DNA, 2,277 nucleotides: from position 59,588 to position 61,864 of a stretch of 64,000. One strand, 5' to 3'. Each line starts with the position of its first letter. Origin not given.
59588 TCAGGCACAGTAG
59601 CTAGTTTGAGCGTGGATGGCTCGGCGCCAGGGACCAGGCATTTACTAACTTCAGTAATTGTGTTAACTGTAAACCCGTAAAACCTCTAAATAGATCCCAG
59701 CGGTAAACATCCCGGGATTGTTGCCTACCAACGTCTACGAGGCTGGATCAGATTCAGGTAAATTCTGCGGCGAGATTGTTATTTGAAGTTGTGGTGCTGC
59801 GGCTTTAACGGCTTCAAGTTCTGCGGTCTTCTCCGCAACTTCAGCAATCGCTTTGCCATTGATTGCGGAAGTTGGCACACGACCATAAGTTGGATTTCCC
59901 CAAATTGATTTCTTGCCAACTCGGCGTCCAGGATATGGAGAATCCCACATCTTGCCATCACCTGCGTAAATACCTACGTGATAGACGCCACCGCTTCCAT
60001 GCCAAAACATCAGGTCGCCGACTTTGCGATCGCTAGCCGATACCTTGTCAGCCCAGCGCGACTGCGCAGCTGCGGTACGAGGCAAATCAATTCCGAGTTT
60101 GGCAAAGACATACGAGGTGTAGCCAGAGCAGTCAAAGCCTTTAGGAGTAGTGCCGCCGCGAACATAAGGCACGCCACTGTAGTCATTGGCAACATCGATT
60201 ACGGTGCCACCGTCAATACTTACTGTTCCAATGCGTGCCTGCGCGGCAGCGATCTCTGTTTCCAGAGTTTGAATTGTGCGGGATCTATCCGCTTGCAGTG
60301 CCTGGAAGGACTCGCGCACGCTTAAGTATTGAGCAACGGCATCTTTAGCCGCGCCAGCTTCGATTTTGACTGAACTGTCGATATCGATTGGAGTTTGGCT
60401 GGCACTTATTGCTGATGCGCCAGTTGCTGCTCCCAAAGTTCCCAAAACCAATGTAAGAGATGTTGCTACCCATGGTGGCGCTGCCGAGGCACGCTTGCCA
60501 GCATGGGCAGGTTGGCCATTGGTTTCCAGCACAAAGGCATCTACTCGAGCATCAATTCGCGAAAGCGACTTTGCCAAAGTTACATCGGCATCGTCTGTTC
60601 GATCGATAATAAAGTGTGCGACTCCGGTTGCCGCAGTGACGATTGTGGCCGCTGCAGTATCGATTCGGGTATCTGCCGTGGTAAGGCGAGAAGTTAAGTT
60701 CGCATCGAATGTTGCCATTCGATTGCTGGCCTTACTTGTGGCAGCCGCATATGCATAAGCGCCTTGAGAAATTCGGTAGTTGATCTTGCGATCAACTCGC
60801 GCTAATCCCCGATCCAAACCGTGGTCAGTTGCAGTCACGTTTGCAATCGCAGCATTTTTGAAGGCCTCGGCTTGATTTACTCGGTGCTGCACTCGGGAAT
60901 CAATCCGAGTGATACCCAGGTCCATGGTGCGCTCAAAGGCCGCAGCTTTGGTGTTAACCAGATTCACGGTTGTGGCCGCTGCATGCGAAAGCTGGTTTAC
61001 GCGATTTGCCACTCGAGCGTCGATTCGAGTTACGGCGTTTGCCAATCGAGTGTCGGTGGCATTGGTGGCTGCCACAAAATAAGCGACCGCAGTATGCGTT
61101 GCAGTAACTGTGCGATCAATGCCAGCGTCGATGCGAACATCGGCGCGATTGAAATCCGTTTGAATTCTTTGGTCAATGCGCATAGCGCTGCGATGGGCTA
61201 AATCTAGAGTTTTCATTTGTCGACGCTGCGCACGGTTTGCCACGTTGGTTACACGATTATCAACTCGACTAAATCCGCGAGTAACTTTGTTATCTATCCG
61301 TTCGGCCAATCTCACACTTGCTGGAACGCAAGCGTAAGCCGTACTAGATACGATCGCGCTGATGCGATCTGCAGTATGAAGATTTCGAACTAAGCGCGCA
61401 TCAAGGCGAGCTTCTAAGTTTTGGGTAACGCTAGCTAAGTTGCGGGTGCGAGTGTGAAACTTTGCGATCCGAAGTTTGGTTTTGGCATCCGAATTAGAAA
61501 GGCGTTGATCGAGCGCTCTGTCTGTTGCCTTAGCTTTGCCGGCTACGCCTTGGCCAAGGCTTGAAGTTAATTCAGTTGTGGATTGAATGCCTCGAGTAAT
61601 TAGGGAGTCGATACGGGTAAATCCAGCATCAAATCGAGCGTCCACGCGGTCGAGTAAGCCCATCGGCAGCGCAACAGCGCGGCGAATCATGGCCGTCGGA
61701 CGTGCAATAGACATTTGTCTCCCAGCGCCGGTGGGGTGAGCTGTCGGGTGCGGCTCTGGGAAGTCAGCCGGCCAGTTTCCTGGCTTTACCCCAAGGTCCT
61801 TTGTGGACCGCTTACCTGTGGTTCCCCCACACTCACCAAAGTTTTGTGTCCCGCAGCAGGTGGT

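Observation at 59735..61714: Peptidoglycan hydrolase fused through one TM helix to a ~370-aa cytoplasmic hendecad-type repeat rod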

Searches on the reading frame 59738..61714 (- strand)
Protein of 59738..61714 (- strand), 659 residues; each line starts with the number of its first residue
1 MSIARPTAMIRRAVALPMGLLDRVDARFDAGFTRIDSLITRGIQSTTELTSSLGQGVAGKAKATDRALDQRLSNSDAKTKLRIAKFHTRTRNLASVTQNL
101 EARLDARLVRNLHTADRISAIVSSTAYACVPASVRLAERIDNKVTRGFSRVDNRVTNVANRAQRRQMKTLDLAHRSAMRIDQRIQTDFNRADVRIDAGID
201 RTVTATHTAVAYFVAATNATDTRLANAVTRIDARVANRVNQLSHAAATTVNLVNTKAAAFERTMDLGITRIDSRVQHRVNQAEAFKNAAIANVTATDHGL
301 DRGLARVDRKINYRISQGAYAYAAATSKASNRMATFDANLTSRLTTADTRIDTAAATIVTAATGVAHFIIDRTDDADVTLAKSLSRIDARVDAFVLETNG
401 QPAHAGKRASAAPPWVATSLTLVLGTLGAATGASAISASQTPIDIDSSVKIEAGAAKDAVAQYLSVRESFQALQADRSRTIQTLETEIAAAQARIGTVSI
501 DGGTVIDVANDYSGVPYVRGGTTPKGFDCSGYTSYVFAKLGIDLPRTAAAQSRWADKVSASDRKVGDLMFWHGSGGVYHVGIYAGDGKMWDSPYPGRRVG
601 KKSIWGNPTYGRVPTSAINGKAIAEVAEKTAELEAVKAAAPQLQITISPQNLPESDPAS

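Call 4: search_protein_families(library=pfam, proteins=[window:59738-61714:-], max_evalue=1)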
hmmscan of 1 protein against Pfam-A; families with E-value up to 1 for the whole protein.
window:59738-61714:- (659 aa): 4 families
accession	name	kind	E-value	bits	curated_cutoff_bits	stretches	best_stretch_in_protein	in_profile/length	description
PF00877.26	NLPC_P60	-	2.5e-23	82.5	23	1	514-603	1-90/105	NlpC/P60 family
PF05257.22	CHAP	-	0.0018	19.2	26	1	522-583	5-66/81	CHAP domain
PF14273.11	DUF4360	-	0.18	12.1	27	1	129-230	15-115/178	Domain of unknown function (DUF4360)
PF05755.17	REF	-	0.36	11.1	25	0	137-193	68-124/206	Rubber elongation factor protein (REF)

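Call 5: search_protein_families(library=ncbifam, proteins=[window:59738-61714:-], max_evalue=1)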
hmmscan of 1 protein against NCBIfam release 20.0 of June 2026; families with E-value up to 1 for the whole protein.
window:59738-61714:- (659 aa): 11 families
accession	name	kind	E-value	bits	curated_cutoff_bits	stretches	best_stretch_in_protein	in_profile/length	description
NF010495.0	PRK13914.1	equivalog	1.6e-23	83.5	647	1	501-592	365-456/481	invasion associated endopeptidase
NF033742.1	NlpC_p60_RipB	exception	6.5e-17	61.9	335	1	438-593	36-180/206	NlpC/P60 family peptidoglycan endopeptidase RipB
NF040678.1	EntFM_CwpFM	equivalog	1.6e-16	60.4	720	1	486-589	296-400/430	enterotoxin EntFM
NF046048.1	NlpC_P60_DIP1281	equivalog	1.8e-15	56.8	517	1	224-601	194-571/587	DIP1281 family NlpC/P60 protein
NF033741.1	NlpC_p60_RipA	exception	6.2e-15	55.2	625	1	521-599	360-437/457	NlpC/P60 family peptidoglycan endopeptidase RipA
NF008096.1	PRK10838.1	equivalog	3.3e-14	53.1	186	1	497-588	64-155/189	bifunctional murein DD-endopeptidase/murein LD-carboxypeptidase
NF033743.1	NlpC_inact_RipD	exception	1e-12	47.9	215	1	517-594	83-159/181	NlpC/P60 family peptidoglycan-binding protein RipD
NF038345.1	wall_hydro_RipC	exception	8.7e-11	41.8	425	1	475-594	224-341/362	peptidoglycan hydrolase RipC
TIGR02594.1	TIGR02594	subfamily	4e-05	23.9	70.55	1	529-589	42-102/132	TIGR02594 family protein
TIGR01084.1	mutY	equivalog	0.013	15.1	286.5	1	86-199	80-189/277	A/G-specific adenine glycosylase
NF052682.1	morpho_FcmC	equivalog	0.22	11.8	90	0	457-496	40-77/159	filament morphology membrane protein FcmC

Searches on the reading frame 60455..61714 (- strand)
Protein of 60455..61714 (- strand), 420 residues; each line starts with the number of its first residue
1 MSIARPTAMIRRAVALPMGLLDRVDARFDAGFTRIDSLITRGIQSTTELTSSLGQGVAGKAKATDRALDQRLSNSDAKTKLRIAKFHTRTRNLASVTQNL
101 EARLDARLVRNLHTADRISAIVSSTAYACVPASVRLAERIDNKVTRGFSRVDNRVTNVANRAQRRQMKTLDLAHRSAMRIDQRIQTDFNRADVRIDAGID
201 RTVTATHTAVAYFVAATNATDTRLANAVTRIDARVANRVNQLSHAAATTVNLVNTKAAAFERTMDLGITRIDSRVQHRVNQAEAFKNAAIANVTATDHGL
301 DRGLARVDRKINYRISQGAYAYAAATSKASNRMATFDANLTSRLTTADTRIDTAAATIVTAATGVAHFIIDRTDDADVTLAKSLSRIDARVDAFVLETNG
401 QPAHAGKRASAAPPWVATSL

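Call 12: search_solved_structures(query=window:60455-61714:-, max_evalue=10)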
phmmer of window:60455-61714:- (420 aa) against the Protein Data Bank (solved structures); distinct sequences matched with E-value up to 10: 0.

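Call 17: search_protein_representatives(protein=window:60455-61714:-)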
Query: 420 residues. Proteins with E-value up to 0.001 (for the whole library): 12; up to 1e-10: 9; up to 1e-30: 5. The best 12 are listed.
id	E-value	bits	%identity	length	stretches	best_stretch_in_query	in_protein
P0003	6.2e-186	634.2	75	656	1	1-420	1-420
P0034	1.0e-95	337.5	50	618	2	1-298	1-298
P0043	8.9e-85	301.5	42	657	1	4-418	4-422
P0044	8.6e-56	206.2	42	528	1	135-420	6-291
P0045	1.4e-40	156.2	33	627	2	293-420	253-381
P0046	1.9e-25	106.5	44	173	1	264-403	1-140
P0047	3.8e-22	95.6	48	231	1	309-420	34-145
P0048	4.2e-22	95.4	41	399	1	264-420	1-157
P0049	1.7e-19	86.8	53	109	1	9-113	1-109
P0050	1.9e-09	53.8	69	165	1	132-179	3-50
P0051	1.7e-04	37.5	71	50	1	1-36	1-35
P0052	1.0e-03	35.0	77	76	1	1-31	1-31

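Call 52: search_protein_families(library=phrogs, proteins=[window:60455-61714:-], max_evalue=1)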
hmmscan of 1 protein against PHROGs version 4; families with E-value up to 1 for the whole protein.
window:60455-61714:- (420 aa): 4 families
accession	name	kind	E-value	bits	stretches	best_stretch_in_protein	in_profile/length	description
phrog_7885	-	unknown function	0.021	15.8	0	20-41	57-78/83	-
phrog_21066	-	unknown function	0.2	12.5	1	206-257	61-112/228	-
phrog_13179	-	unknown function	0.22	12.2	1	244-318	59-126/159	-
phrog_31869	-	unknown function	0.34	11.6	1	155-262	5-106/170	-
